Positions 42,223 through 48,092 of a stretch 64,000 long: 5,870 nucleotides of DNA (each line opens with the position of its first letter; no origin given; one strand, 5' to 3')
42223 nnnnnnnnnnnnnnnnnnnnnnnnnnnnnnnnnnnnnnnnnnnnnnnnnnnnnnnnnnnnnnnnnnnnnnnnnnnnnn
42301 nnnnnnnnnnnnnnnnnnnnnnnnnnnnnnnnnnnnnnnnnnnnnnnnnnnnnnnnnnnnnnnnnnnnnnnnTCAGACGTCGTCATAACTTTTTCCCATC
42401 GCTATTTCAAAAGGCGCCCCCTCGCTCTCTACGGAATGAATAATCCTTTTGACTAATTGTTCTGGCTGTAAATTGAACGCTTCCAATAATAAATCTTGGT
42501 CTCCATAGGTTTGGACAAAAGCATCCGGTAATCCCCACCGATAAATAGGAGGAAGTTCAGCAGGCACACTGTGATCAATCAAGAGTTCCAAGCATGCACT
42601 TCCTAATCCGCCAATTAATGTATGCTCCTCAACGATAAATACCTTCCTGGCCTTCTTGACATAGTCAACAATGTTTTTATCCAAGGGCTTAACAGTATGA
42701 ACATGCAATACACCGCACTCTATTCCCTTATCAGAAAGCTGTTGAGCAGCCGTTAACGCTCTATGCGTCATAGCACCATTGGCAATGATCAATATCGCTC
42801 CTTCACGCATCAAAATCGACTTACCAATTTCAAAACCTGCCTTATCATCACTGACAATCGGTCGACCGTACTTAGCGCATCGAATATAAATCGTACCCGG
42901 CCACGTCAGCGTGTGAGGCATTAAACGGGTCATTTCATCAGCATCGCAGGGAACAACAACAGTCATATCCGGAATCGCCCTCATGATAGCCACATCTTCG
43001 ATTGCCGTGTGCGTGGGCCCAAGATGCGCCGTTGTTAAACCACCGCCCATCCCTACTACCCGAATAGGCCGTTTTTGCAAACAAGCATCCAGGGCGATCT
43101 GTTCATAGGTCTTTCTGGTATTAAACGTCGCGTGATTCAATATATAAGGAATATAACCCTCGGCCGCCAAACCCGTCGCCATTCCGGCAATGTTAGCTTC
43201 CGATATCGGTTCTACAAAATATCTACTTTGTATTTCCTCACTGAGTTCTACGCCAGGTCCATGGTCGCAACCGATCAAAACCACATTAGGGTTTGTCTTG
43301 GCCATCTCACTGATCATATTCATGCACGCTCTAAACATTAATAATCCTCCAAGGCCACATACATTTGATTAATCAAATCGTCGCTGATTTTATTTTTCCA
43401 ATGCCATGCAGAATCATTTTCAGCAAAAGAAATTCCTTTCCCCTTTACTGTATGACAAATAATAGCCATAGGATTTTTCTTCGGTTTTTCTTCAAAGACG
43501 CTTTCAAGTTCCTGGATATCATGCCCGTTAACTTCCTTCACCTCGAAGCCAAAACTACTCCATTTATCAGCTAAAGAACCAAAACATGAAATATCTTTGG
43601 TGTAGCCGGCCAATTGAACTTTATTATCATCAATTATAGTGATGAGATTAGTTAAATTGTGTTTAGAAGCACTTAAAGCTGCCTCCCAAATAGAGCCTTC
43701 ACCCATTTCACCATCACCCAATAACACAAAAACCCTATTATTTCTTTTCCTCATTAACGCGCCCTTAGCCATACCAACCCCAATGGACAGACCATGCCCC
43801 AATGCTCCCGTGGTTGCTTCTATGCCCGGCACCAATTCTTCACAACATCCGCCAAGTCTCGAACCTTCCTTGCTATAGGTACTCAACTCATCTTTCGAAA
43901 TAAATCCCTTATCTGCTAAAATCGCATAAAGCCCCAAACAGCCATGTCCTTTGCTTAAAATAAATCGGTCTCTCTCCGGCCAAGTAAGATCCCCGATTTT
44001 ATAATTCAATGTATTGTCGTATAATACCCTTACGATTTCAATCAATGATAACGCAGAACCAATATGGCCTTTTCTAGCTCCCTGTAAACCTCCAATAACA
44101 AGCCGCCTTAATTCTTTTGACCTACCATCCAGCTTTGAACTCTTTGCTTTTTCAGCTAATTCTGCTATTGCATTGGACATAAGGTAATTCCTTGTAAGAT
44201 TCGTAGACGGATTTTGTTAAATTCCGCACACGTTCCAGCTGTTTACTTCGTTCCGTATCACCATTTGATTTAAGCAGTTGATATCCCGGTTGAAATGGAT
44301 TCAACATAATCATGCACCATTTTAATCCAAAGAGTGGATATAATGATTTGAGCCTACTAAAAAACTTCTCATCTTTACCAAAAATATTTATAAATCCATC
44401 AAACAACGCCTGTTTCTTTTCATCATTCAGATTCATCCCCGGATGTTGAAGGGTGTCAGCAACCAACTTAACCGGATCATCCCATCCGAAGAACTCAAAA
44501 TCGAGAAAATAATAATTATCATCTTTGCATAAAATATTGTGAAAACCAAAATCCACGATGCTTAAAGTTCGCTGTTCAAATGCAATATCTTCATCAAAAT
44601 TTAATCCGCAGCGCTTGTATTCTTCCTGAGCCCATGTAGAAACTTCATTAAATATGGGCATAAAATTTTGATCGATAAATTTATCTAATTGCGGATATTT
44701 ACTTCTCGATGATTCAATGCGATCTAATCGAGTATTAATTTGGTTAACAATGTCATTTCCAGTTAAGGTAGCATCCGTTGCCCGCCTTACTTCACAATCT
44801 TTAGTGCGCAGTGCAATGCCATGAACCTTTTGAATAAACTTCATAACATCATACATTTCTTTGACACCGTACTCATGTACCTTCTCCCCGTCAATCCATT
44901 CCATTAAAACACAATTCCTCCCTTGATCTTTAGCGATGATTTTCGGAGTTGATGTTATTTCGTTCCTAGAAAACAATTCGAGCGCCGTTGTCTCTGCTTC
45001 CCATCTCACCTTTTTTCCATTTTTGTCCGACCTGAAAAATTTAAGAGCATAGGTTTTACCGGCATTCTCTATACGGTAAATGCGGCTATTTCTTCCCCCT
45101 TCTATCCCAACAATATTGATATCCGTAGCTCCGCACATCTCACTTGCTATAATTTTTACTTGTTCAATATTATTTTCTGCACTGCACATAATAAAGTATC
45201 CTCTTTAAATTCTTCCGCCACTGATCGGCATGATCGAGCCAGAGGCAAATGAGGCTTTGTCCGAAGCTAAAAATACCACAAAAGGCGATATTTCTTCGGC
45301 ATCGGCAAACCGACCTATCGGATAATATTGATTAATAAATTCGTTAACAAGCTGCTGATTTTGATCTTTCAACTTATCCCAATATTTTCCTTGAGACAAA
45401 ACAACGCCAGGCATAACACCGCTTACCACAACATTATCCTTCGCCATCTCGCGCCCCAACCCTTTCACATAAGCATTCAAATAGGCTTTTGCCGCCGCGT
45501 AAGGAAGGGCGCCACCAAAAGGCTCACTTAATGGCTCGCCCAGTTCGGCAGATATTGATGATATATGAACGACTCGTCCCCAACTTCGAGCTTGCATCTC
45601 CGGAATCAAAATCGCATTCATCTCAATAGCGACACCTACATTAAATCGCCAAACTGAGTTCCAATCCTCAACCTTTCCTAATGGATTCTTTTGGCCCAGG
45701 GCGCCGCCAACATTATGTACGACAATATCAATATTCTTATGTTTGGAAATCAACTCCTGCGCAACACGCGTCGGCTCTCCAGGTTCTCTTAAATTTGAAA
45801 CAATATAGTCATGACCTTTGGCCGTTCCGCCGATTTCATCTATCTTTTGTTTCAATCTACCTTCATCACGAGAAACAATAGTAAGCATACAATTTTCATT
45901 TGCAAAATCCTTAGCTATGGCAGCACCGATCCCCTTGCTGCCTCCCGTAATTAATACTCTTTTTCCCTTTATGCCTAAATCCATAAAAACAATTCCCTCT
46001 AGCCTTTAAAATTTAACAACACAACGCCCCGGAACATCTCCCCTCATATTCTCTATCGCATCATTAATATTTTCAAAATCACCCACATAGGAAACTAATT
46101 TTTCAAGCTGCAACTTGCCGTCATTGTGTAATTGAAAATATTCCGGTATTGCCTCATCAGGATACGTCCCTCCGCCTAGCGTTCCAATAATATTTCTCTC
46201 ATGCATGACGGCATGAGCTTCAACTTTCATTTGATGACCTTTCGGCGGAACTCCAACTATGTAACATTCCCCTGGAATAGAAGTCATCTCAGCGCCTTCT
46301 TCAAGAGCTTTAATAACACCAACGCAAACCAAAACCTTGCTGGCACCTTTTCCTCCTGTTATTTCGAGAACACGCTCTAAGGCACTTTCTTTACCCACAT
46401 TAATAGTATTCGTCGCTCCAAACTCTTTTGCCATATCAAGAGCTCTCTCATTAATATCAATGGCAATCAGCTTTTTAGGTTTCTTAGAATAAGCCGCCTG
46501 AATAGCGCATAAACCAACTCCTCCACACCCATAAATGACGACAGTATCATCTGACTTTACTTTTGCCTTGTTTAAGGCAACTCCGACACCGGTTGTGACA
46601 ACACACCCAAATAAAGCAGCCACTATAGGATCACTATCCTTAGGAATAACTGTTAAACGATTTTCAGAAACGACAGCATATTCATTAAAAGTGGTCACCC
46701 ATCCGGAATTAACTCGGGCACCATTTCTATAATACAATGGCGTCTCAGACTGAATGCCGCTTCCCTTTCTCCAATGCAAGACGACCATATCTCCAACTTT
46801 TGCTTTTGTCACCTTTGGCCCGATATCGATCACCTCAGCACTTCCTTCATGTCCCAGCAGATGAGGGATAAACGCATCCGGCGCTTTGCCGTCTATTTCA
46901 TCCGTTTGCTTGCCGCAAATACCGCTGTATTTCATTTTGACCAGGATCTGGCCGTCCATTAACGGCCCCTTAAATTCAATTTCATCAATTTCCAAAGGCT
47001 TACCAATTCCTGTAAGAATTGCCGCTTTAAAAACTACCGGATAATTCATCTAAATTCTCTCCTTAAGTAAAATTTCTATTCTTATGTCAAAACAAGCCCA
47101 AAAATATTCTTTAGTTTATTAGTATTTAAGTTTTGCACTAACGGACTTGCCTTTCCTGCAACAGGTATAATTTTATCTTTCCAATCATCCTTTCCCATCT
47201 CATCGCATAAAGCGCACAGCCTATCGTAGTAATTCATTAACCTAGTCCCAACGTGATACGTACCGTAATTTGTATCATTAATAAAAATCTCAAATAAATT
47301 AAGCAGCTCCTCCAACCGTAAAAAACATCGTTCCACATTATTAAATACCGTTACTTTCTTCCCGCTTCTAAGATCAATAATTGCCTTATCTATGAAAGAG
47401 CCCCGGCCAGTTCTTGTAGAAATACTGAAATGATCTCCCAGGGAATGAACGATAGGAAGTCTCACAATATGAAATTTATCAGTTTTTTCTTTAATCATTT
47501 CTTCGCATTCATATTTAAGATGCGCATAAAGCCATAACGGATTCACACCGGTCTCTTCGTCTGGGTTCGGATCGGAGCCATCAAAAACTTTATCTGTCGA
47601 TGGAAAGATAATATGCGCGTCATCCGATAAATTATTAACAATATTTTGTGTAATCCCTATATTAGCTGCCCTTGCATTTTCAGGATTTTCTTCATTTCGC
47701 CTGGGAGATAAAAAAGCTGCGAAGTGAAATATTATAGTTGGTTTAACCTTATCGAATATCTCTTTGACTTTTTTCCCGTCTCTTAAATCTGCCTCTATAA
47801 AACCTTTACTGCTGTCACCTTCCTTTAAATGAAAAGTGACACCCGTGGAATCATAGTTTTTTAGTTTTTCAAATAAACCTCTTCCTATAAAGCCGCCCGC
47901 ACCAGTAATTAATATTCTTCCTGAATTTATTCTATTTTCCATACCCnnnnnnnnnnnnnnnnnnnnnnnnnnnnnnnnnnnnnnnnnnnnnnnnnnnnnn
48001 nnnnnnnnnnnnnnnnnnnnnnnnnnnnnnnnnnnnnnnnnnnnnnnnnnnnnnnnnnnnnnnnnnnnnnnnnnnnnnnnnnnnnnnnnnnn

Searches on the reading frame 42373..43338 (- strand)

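Call 35: search_protein_families(library=pfam, proteins=[window:42373-43338:-], max_evalue=0.0001)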
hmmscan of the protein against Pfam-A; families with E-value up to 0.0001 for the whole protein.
window:42373-43338:- (321 aa): 2 families
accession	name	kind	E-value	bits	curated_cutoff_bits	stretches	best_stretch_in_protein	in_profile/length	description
PF02779.29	Transket_pyr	-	7.3e-25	88.1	27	1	3-145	7-156/174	Transketolase, pyrimidine binding domain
PF02780.25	Transketolase_C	-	3.1e-22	79.2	25.9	1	180-294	10-123/124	Transketolase, C-terminal domain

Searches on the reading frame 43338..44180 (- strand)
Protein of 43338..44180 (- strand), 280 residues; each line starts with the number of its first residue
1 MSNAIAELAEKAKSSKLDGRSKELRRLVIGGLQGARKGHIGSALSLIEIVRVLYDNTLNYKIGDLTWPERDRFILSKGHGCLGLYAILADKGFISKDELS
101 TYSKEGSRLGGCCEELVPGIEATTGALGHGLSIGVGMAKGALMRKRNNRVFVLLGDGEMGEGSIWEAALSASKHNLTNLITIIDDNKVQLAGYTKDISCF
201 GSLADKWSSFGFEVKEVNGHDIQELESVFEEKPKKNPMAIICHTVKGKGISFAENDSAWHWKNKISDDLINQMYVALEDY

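Call 35: search_protein_families(library=pfam, proteins=[window:43338-44180:-], max_evalue=0.0001)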
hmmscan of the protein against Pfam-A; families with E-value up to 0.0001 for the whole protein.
window:43338-44180:- (280 aa): 3 families
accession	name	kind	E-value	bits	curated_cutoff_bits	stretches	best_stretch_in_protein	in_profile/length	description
PF00456.26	Transketolase_N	-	4.4e-43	148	22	1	23-261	8-260/334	Transketolase, thiamine diphosphate binding domain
PF13292.11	DXP_synthase_N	-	1.5e-11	44.6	21.2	1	11-191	12-176/274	1-deoxy-D-xylulose-5-phosphate synthase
PF00676.26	E1_dh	-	2e-05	24.2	22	1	122-225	98-200/300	Dehydrogenase E1 component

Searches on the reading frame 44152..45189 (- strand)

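Call 35: search_protein_families(library=pfam, proteins=[window:44152-45189:-], max_evalue=0.0001)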
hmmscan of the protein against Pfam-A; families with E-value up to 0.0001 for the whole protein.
window:44152-45189:- (345 aa): 1 family
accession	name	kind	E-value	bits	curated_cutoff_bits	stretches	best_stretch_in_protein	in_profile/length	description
PF01636.29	APH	-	3.9e-11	43.6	23.2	1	26-253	2-220/239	Phosphotransferase enzyme family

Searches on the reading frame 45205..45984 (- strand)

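Call 35: search_protein_families(library=pfam, proteins=[window:45205-45984:-], max_evalue=0.0001)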
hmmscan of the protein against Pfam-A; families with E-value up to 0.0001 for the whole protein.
window:45205-45984:- (259 aa): 4 families
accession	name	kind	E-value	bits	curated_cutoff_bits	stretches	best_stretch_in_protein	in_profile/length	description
PF13561.12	adh_short_C2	-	1.4e-34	120.1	27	1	17-257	6-234/236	Enoyl-(Acyl carrier protein) reductase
PF00106.31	adh_short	-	9.3e-34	117.1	26.6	1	8-198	1-185/195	short chain dehydrogenase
PF01370.27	Epimerase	-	9.1e-07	29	20.9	1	10-218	1-191/240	NAD dependent epimerase/dehydratase family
PF08659.16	KR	-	2.2e-05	24.9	22.6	1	10-175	3-162/180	KR domain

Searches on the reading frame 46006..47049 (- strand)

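Call 35: search_protein_families(library=pfam, proteins=[window:46006-47049:-], max_evalue=0.0001)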
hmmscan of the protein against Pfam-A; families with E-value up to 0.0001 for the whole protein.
window:46006-47049:- (347 aa): 2 families
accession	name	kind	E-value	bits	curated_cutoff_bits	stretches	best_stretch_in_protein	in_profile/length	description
PF00107.32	ADH_zinc_N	-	2.4e-23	83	31.8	1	177-302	1-121/129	Zinc-binding dehydrogenase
PF08240.17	ADH_N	-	5.6e-15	55.9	23.5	1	32-136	2-103/104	Alcohol dehydrogenase GroES-like domain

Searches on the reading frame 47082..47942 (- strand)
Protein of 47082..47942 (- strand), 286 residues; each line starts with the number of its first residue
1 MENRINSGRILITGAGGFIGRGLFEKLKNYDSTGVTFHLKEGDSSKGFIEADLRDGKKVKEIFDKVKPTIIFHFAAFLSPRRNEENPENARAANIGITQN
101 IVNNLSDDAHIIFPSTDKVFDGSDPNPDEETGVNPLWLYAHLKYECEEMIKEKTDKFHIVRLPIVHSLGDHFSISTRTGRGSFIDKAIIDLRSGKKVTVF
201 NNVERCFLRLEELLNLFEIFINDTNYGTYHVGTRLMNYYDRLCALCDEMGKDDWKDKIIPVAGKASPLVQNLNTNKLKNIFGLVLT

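Call 70: search_protein_families(library=pfam, proteins=[window:47082-47942:-], max_evalue=0.00001)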
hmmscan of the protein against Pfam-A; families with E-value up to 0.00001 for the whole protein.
window:47082-47942:- (286 aa): 5 families
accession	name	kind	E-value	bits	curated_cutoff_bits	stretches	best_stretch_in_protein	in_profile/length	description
PF04321.23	RmlD_sub_bind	-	2.5e-26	92.8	27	1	9-267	2-247/287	RmlD substrate binding domain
PF01370.27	Epimerase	-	1.3e-23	84.1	20.9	1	10-218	1-222/240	NAD dependent epimerase/dehydratase family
PF16363.11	GDP_Man_Dehyd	-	1.3e-12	48.2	27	1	11-161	1-175/332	GDP-mannose 4,6 dehydratase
PF02719.21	Polysacc_synt_2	-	2e-09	37.5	20.2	1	10-162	1-168/293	Polysaccharide biosynthesis protein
PF01073.25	3Beta_HSD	-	8.4e-06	25.4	22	0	11-154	1-161/280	3-beta hydroxysteroid dehydrogenase/isomerase family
